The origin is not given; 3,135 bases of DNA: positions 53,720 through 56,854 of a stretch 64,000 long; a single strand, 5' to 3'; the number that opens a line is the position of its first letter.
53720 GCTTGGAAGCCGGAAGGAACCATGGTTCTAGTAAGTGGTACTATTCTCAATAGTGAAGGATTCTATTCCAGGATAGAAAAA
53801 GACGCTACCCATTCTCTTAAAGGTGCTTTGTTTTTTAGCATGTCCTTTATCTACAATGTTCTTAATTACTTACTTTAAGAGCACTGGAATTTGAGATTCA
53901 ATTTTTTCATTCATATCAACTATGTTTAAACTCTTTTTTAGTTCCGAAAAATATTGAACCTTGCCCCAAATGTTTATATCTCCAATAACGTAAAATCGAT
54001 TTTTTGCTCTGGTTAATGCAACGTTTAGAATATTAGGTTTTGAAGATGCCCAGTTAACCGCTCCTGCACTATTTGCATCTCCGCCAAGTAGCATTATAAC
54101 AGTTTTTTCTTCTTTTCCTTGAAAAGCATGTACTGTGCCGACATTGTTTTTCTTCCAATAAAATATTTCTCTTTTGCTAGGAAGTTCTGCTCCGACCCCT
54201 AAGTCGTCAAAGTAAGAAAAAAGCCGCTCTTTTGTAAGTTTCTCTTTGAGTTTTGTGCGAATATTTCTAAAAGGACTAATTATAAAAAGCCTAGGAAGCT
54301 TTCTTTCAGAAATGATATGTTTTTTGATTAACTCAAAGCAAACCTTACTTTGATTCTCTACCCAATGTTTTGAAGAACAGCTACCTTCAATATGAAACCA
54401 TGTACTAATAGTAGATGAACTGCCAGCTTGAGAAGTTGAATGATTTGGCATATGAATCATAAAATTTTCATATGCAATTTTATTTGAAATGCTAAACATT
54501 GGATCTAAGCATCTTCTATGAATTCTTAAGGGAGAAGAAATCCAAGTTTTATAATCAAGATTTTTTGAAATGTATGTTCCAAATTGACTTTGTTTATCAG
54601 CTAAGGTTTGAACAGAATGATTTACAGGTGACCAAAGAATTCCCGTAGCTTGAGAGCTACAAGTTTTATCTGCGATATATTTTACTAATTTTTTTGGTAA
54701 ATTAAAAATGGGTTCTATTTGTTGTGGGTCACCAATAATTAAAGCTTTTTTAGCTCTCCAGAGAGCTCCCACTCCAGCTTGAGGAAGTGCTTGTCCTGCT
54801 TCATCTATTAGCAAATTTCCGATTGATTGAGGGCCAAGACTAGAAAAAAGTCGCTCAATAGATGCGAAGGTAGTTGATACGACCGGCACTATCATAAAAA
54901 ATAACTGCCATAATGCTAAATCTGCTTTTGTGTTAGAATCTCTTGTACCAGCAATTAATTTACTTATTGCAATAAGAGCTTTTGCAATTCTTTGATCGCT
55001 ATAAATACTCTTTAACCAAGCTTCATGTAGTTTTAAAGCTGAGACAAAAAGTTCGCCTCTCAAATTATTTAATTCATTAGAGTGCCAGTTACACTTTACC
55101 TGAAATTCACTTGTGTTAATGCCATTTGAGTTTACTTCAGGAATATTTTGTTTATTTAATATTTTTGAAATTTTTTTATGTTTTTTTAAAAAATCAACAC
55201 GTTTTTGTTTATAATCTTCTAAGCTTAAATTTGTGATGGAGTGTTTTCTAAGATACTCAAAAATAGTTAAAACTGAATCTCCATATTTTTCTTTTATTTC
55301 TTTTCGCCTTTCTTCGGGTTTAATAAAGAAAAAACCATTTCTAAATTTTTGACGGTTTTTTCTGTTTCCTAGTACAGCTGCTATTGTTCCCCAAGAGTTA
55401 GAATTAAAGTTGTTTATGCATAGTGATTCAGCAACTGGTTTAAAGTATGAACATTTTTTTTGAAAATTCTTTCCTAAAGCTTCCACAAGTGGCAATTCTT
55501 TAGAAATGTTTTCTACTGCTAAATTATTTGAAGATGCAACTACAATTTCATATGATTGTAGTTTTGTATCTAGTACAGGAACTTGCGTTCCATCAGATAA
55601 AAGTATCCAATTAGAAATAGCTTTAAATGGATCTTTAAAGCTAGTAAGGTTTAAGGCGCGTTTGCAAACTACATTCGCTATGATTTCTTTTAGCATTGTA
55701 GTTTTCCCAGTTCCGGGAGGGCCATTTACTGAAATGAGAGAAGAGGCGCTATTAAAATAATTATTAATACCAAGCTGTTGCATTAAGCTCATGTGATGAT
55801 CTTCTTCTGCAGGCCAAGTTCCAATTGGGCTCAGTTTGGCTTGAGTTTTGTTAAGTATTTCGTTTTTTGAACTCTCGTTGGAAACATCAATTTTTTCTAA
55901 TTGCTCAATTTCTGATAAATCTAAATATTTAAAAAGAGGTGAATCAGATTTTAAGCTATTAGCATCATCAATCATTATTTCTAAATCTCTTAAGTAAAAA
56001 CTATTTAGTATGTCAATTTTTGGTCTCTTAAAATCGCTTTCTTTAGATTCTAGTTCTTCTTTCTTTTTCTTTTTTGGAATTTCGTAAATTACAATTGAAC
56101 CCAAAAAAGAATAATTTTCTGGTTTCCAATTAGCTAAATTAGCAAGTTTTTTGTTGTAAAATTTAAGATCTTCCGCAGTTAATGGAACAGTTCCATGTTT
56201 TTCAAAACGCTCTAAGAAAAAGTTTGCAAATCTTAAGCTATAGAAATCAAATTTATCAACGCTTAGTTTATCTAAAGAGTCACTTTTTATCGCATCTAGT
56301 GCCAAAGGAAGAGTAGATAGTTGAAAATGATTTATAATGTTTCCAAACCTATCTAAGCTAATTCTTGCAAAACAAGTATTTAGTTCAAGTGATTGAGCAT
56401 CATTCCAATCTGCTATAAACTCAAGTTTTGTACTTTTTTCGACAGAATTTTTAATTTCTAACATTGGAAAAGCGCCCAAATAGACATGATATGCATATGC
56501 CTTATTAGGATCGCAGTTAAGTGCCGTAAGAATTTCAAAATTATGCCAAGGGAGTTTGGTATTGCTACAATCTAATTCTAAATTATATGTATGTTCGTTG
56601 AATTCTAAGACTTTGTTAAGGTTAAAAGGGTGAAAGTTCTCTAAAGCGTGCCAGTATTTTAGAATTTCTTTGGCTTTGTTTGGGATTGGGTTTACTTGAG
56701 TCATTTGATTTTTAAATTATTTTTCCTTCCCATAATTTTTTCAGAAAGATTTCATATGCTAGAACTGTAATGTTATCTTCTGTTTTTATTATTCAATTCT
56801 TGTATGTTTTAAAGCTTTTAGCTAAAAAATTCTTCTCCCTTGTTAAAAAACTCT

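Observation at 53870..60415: Defence-island-like patch: orphan Upf1-like helicase with an unknown N-domain, COG1373-type ATPases and a small P-loop protein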

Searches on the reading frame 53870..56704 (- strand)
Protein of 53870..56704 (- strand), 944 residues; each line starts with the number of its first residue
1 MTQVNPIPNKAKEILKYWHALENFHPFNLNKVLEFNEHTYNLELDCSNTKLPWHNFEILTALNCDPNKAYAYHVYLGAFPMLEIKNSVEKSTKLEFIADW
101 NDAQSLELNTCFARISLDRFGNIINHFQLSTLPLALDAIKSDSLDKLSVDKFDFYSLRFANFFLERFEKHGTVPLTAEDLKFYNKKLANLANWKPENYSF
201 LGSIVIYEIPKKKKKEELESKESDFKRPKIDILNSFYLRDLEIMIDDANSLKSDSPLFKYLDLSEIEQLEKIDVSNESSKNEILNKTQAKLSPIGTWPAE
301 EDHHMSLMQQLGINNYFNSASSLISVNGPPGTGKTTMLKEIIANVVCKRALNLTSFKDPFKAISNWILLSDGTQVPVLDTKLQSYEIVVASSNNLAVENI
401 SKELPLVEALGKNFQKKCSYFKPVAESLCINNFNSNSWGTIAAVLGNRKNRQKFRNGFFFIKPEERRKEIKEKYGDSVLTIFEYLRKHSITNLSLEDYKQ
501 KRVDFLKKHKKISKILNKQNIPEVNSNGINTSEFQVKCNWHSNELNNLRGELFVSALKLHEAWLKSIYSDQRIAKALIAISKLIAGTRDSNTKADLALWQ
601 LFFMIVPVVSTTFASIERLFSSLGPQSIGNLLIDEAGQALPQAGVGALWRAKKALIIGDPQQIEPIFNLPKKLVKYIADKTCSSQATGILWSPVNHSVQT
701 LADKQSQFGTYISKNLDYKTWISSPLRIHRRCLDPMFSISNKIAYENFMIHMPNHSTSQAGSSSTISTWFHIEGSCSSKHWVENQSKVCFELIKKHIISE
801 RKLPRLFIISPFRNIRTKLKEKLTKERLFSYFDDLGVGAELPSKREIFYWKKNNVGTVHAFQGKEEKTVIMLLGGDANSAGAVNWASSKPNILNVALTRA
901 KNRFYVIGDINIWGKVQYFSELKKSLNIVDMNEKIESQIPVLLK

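Call 3: search_protein_families(library=pfam, proteins=[window:53870-56704:-], max_evalue=0.01)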
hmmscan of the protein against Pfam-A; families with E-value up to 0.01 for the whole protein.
window:53870-56704:- (944 aa): 5 families
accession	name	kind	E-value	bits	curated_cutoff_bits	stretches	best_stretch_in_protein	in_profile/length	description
PF13086.12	AAA_11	-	1.7e-14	54.7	27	1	318-666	14-253/257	AAA domain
PF13087.12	AAA_12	-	4.5e-12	46.4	27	1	725-910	19-194/195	AAA domain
PF01443.25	Viral_helicase1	-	3e-09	37.5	21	0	849-907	173-227/228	Viral superfamily 1 RNA helicase core domain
PF13604.12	AAA_30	-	0.00014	22.1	27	1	309-341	6-38/191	AAA domain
PF13245.12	AAA_19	-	0.00091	19.9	25.1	0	320-346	10-36/134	AAA domain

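Call 4: search_protein_families(library=padloc, proteins=[window:53870-56704:-], max_evalue=0.01)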
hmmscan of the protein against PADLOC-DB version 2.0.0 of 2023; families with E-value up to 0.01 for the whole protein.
window:53870-56704:- (944 aa): 6 families
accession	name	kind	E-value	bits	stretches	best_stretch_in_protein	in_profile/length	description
PDLC03924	MkoC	-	1.1e-67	227.1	2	461-916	509-950/1136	-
PDLC03920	MkoA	-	1.2e-21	74.9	3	800-931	983-1099/1112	-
PDLC03921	MkoA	-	1.5e-13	47.4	1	854-933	1513-1590/1607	-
PDLC05009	PDC-S37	-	1.8e-07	27.3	1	631-665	941-975/1550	-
PDLC04140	mad8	-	4.9e-06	24.3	1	321-542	27-151/314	mads_8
PDLC01734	typeIV_RecD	-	2.4e-05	20.8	0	295-345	330-378/763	RecD_0_IVD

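Call 7: find_homologous_proteins(query=window:53870-56704:-, max_evalue=0.001)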
Query window:53870-56704:- (944 aa): 3959 proteins with E <= 0.001 among 8000 candidates; the best 120 are listed.
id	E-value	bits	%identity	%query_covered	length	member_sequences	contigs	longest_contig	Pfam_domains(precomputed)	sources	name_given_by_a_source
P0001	0.0e+0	2139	100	100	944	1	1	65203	PF13087.13,PF13086.13,PF01443.25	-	-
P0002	2.0e-163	564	42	46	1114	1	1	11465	PF13087.13,PF13086.13,PF01443.25,PF13245.13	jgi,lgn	-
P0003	2.5e-163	563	43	44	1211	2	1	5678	PF13087.13,PF13086.13,PF01443.25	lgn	-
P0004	8.1e-163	562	44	41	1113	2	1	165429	PF13087.13,PF13086.13,PF01443.25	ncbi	-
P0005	1.9e-161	557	43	46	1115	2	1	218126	PF13087.13,PF13086.13,PF01443.25,PF14712.12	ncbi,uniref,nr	ncbi:DEAD/DEAH box helicase [Desulfovibrio oxyclinae]|uniref:DEAD/DEAH box helicase n=1 Tax=Desulfov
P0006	3.3e-161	556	41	47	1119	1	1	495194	PF13087.13,PF13086.13,PF01443.25,PF13245.13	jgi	jgi:hypothetical protein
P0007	4.6e-161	556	42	44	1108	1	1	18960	PF13087.13,PF13086.13,PF01443.25,PF13604.13,PF13245.13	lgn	-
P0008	9.6e-160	552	44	44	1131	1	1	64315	PF13087.13,PF13086.13,PF01443.25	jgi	jgi:hypothetical protein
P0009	3.7e-159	550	40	47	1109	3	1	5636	PF13087.13,PF13086.13,PF01443.25,PF13245.13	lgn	-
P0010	4.7e-158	546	36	98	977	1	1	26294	PF13087.13,PF13086.13,PF01443.25,PF13604.13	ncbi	-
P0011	1.4e-157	544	42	42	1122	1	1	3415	PF13087.13,PF13086.13,PF01443.25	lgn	-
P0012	1.8e-157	544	40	50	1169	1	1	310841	PF13087.13,PF13086.13,PF01443.25,PF13245.13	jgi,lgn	jgi:hypothetical protein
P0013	7.2e-157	542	44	47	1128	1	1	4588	PF13087.13,PF13086.13,PF01443.25,PF09848.16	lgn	-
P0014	1.3e-156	541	42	42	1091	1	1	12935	PF13087.13,PF13086.13,PF01443.25,PF13604.13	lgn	-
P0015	1.9e-156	541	42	49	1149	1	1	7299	PF13087.13,PF13086.13,PF01443.25,PF09848.16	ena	-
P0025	7.5e-153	529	39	47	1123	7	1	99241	PF13087.13,PF13086.13,PF01443.25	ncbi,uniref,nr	ncbi:DEAD/DEAH box helicase [Photorhabdus tasmaniensis]|uniref:Helicase n=1 Tax=Photorhabdus tasmani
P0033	2.2e-151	524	34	97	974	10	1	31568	PF13087.13,PF13086.13,PF01443.25,PF13604.13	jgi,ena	jgi:hypothetical protein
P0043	5.1e-149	516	34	97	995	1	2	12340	PF13087.13,PF13086.13,PF01443.25,PF13604.13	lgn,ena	-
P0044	5.2e-149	516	44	42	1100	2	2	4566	PF13538.13,PF13087.13,PF13086.13,PF01443.25,PF13604.13,PF13245.13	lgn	-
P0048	1.7e-148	514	42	43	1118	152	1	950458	PF13538.13,PF13087.13,PF13086.13,PF01443.25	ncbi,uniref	ncbi:Superfamily I DNA/RNA helicase protein [Pseudomonas chlororaphis]|uniref:DEAD/DEAH box helicase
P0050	4.9e-148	513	42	43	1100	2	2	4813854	PF13087.13,PF13086.13,PF01443.25,PF13604.13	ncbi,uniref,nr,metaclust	ncbi:conserved hypothetical protein [Dickeya chrysanthemi Ech1591]|uniref:DNA2/NAM7 helicase-like C-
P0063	5.0e-147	510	32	97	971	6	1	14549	PF13538.13,PF13087.13,PF13086.13,PF01443.25,PF13604.13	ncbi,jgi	jgi:hypothetical protein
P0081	3.0e-145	504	33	98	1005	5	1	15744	PF13538.13,PF13087.13,PF13086.13,PF01443.25,PF13604.13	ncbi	-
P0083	3.6e-145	503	32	97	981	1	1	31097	PF13538.13,PF13087.13,PF13086.13,PF01443.25,PF13604.13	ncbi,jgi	jgi:hypothetical protein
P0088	1.2e-144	502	34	97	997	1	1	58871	PF13087.13,PF13086.13,PF01443.25,PF13245.13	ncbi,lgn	-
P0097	3.6e-144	500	42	46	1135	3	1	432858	PF13087.13,PF13086.13,PF01443.25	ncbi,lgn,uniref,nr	ncbi:DEAD/DEAH box helicase [Burkholderia sp. AU38729]|uniref:DEAD/DEAH box helicase n=1 Tax=Burkhol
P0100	4.8e-144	500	44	42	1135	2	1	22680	PF13087.13,PF13086.13,PF01443.25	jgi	jgi:hypothetical protein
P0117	6.8e-143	496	42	42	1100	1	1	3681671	PF13538.13,PF13087.13,PF13086.13,PF01443.25,PF13604.13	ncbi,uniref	ncbi:DEAD/DEAH box helicase [Pseudaeromonas sp. ZJS20]|uniref:DEAD/DEAH box helicase n=1 Tax=Pseudae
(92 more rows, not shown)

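Call 9: search_protein_families(library=padloc, proteins=[P0010, P0033, P0063, P0081, P0048, P0050, P0005, P0025], max_evalue=0.001)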
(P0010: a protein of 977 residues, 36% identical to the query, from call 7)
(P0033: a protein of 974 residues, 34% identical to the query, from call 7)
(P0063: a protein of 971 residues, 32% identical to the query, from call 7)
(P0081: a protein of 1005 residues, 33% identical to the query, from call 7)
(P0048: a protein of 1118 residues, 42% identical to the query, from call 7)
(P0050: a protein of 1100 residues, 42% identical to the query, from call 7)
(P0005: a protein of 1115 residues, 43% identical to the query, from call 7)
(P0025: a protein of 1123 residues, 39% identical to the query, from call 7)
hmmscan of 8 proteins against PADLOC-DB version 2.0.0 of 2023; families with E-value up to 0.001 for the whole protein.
P0010 (977 aa): 7 families
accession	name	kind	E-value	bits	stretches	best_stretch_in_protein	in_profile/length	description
PDLC03924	MkoC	-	2.4e-62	209.4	2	556-957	552-949/1136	-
PDLC03920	MkoA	-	5.4e-28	95.8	2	576-957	721-1081/1112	-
PDLC03921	MkoA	-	1.2e-16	57.7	2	873-958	1492-1573/1607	-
PDLC05009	PDC-S37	-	3.2e-10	36.4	1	688-722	941-975/1550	-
PDLC05065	PDC-S68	-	3.8e-05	19.6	0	362-396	618-652/1221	-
PDLC02194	Hhe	-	8.6e-05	17.9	1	686-723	1382-1419/1911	-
PDLC04140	mad8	-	0.00018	19.1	1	366-414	29-69/314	mads_8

P0033 (974 aa): 8 families
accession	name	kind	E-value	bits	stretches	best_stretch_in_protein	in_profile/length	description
PDLC03924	MkoC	-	4.5e-58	195.2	2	637-954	620-951/1136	-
PDLC03920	MkoA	-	9.5e-29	98.3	2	678-952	793-1081/1112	-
PDLC03921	MkoA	-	4.3e-14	49.2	1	841-968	1469-1591/1607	-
PDLC05009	PDC-S37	-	2.2e-05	20.4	0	334-371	298-333/1550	-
PDLC04476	PDC-M16A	-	5.7e-05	19.7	0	337-369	15-48/691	-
PDLC04140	mad8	-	0.00023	18.8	1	344-435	25-70/314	mads_8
PDLC02372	Nhi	-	0.00053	16.8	1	333-370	186-223/470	-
PDLC00132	GajB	-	0.00074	16.3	0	893-943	544-598/625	UrvD helicase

P0063 (971 aa): 7 families
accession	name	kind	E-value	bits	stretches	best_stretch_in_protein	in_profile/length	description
PDLC03924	MkoC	-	1.3e-60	203.7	2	519-957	520-951/1136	-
PDLC03920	MkoA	-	4.7e-29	99.3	2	501-954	721-1080/1112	-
PDLC03921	MkoA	-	2.4e-14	50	1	894-959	1513-1579/1607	-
PDLC05009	PDC-S37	-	5e-07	25.9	0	679-717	937-975/1550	-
PDLC04140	mad8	-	0.00016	19.3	1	348-377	26-57/314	mads_8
PDLC02372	Nhi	-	0.00033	17.4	1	337-415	187-262/470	-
PDLC02350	AbiO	-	0.00042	17.2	1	337-419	183-260/468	AbiO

P0081 (1005 aa): 4 families
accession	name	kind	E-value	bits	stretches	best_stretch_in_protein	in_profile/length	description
PDLC03924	MkoC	-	2.8e-56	189.3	2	633-985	589-950/1136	-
PDLC03920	MkoA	-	7.1e-30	102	2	692-984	773-1081/1112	-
PDLC03921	MkoA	-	3.5e-15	52.8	2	177-400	855-1063/1607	-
PDLC05009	PDC-S37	-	3.6e-05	19.7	0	367-404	298-333/1550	-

P0048 (1118 aa): 5 families
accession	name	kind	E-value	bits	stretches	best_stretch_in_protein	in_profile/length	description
PDLC03924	MkoC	-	1.8e-66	223.1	1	316-1083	247-947/1136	-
PDLC03920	MkoA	-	2.4e-25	87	2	728-1085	744-1081/1112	-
PDLC03921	MkoA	-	6.5e-09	32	1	1024-1083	1513-1570/1607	-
PDLC05009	PDC-S37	-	6.2e-06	22.3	1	808-841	942-975/1550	-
PDLC04140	mad8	-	0.00058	17.5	0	337-363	28-54/314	mads_8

P0050 (1100 aa): 9 families
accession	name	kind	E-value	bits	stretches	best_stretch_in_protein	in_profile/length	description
PDLC03924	MkoC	-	8.4e-64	214.2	1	344-1067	246-951/1136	-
PDLC03920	MkoA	-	8.4e-24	81.9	2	734-1065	741-1081/1112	-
PDLC03921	MkoA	-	5.5e-15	52.1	1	1004-1066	1513-1573/1607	-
PDLC04140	mad8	-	2.4e-06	25.3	1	357-393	19-57/314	mads_8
PDLC05009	PDC-S37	-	9.7e-06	21.6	1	552-826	715-975/1550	-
PDLC00104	GajB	-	8.7e-05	19.4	1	989-1059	490-564/574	UrvD helicase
PDLC02350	AbiO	-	0.00015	18.7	0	351-436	183-262/468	AbiO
PDLC02372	Nhi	-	0.0002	18.2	0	350-406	186-239/470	-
PDLC02194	Hhe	-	0.00071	14.8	0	785-827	1377-1419/1911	-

P0005 (1115 aa): 9 families
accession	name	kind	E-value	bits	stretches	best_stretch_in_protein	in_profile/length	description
PDLC03924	MkoC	-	8.8e-73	244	1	143-1087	117-950/1136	-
PDLC03920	MkoA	-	7.4e-22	75.5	2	784-1086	772-1081/1112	-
PDLC03921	MkoA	-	2.3e-14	50.1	1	1024-1088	1513-1577/1607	-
PDLC05009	PDC-S37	-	2.8e-09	33.4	1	807-841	941-975/1550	-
PDLC02372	Nhi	-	9.5e-07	25.8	0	322-368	186-230/470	-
PDLC04140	mad8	-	7.5e-06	23.7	1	335-363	26-54/314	mads_8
PDLC02350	AbiO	-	1.6e-05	21.8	0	331-368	191-224/468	AbiO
PDLC02895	DpdJ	-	0.0002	16.3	0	1025-1083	398-456/2112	DpdJ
PDLC02194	Hhe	-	0.00046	15.5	0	794-842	1371-1419/1911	-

P0025 (1123 aa): 5 families
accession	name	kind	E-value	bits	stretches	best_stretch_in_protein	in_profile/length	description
PDLC03924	MkoC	-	2.6e-72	242.4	1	336-1101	249-963/1136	-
PDLC03920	MkoA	-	3.5e-23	79.9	2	967-1095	971-1082/1112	-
PDLC03921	MkoA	-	4.3e-15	52.5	1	1007-1109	1493-1594/1607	-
PDLC04140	mad8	-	2.5e-07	28.5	1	352-522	25-166/314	mads_8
PDLC05009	PDC-S37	-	9.3e-05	18.4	1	810-845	940-975/1550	-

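Call 10: search_solved_structures(query=window:53870-56704:-, max_evalue=0.01)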
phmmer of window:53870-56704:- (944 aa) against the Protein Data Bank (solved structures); distinct sequences matched with E-value up to 0.01: 15.
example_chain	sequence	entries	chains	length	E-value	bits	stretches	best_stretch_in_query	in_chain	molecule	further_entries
4b3f_X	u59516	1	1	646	2.8e-05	25.5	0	319-351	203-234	DNA-BINDING PROTEIN SMUBP-2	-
4b3g_A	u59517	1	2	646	2.8e-05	25.5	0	319-351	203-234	DNA-BINDING PROTEIN SMUBP-2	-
9q9z_A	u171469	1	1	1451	0.00022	22.6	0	855-925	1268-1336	NFX1-type zinc finger-containing protein 1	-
8rd3_A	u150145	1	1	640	0.00073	20.8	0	852-909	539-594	ATP-dependent helicase NAM7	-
5eax_A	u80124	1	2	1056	0.001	20.3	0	854-913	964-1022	DNA replication ATP-dependent helicase/nuclease DNA2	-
5eaw_A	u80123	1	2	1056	0.001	20.3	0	854-913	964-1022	DNA replication ATP-dependent helicase/nuclease DNA2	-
5ean_A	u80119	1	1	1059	0.0011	20.3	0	854-913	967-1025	DNA replication ATP-dependent helicase/nuclease DNA2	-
2xzl_A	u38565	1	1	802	0.0016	19.7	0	852-909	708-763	ATP-DEPENDENT HELICASE NAM7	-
2xzo_A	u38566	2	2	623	0.0017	19.6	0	851-916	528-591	REGULATOR OF NONSENSE TRANSCRIPTS 1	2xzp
2gjk_A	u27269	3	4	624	0.0018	19.6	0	851-916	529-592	Regulator of nonsense transcripts 1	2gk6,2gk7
6ej5_A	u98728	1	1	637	0.0019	19.5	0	851-916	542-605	Regulator of nonsense transcripts 1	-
5mzn_A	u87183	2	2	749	0.0026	19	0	854-917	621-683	Helicase SEN1,Helicase SEN1 | Helicase SEN1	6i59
9qdq_A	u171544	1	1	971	0.003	18.8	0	852-909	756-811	ATP-dependent helicase NAM7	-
9qwn_A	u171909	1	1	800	0.0041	18.4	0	851-916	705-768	Isoform 2 of Regulator of nonsense transcripts 1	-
2wjv_A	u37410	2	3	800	0.0041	18.3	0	851-916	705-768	REGULATOR OF NONSENSE TRANSCRIPTS 1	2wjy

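Call 11: search_protein_families(library=ncbifam, proteins=[window:53870-56704:-], max_evalue=0.01)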
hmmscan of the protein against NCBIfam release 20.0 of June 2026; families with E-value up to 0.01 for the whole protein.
window:53870-56704:- (944 aa): 6 families
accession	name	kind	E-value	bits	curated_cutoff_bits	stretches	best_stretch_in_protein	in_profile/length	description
TIGR00376.1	TIGR00376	hypoth_equivalog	1.1e-11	43.9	348.9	2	855-923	558-624/639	IGHMBP2 family helicase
TIGR01448.2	helicase_RecD2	equivalog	1.8e-06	26.4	500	1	253-343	267-353/713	SF1B family DNA helicase RecD2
NF040671.1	PLuB_AAA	exception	1.3e-05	22.8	999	0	854-909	1180-1231/1256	PLuB system helicase-like protein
NF058533.1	antiphage_ProA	equivalog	0.00018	19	1500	1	632-665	1308-1341/1903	anti-phage protein ProA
TIGR01447.1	recD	equivalog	0.00067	18.3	310.15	0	321-346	163-188/597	exodeoxyribonuclease V subunit alpha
NF042953.1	Hhe_antiphage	equivalog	0.0059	14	2000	0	632-666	1286-1320/1797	DUF4011 domain-containing anti-phage protein Hhe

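Call 13: find_encoding_contigs(protein=P0010, flank=8000, max_places=3)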
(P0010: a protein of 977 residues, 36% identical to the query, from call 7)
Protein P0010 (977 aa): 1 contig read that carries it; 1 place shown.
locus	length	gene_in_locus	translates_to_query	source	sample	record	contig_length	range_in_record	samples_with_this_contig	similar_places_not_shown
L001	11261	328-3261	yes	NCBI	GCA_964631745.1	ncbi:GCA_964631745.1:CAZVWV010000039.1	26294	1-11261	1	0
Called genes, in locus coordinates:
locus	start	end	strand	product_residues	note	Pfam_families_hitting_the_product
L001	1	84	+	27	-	?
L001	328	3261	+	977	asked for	PF01443:Viral_helicase1 (faint), PF13086:AAA_11, PF13604:AAA_30 (faint), PF13087:AAA_12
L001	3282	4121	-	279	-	PF00188:CAP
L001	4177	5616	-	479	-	-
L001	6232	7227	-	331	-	PF01259:SAICAR_synt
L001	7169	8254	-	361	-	-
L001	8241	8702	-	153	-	-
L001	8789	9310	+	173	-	PF01327:Pep_deformylase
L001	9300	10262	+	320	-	PF00551:Formyl_trans_N, PF02911:Formyl_trans_C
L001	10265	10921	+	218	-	PF00834:Ribul_P_3_epim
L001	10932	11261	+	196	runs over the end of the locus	PF02660:G3P_acyltransf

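Call 14: find_encoding_contigs(protein=P0088, flank=8000, max_places=3)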
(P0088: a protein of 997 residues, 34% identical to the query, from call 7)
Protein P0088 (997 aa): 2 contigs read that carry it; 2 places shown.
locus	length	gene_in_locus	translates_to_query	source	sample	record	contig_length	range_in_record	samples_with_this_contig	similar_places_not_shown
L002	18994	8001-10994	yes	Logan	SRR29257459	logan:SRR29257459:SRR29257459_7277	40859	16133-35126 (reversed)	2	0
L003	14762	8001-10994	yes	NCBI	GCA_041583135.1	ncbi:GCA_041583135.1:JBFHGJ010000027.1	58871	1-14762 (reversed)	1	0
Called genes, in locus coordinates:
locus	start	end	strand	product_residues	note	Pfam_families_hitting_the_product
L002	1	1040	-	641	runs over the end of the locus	PF01752:Peptidase_M9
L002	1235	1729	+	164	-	PF16036:Chalcone_3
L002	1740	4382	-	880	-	-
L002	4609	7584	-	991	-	PF22904:NOMO1-like_2nd (weak), PF13620:CarboxypepD_reg, PF13715:CarbopepD_reg_2, PF17802:SpaA (weak), PF00593:TonB_dep_Rec_b-barrel, PF25183:OMP_b-brl_4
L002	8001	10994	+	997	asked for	PF01443:Viral_helicase1 (faint), PF13086:AAA_11, PF13245:AAA_19 (faint), PF13087:AAA_12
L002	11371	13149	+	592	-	PF00563:EAL, PF00571:CBS (faint), PF00990:GGDEF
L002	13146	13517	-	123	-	-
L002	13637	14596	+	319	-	PF04463:2-thiour_desulf, PF08349:DUF1722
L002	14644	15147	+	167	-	-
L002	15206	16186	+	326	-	PF02625:XdhC_CoxI, PF13478:XdhC_C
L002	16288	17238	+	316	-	PF00072:Response_reg, PF00990:GGDEF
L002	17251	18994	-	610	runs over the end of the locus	PF00069:Pkinase, PF01636:APH (weak)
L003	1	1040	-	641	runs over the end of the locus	PF01752:Peptidase_M9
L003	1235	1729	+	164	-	PF16036:Chalcone_3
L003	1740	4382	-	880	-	-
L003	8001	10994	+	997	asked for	PF01443:Viral_helicase1 (faint), PF13086:AAA_11, PF13245:AAA_19 (faint), PF13087:AAA_12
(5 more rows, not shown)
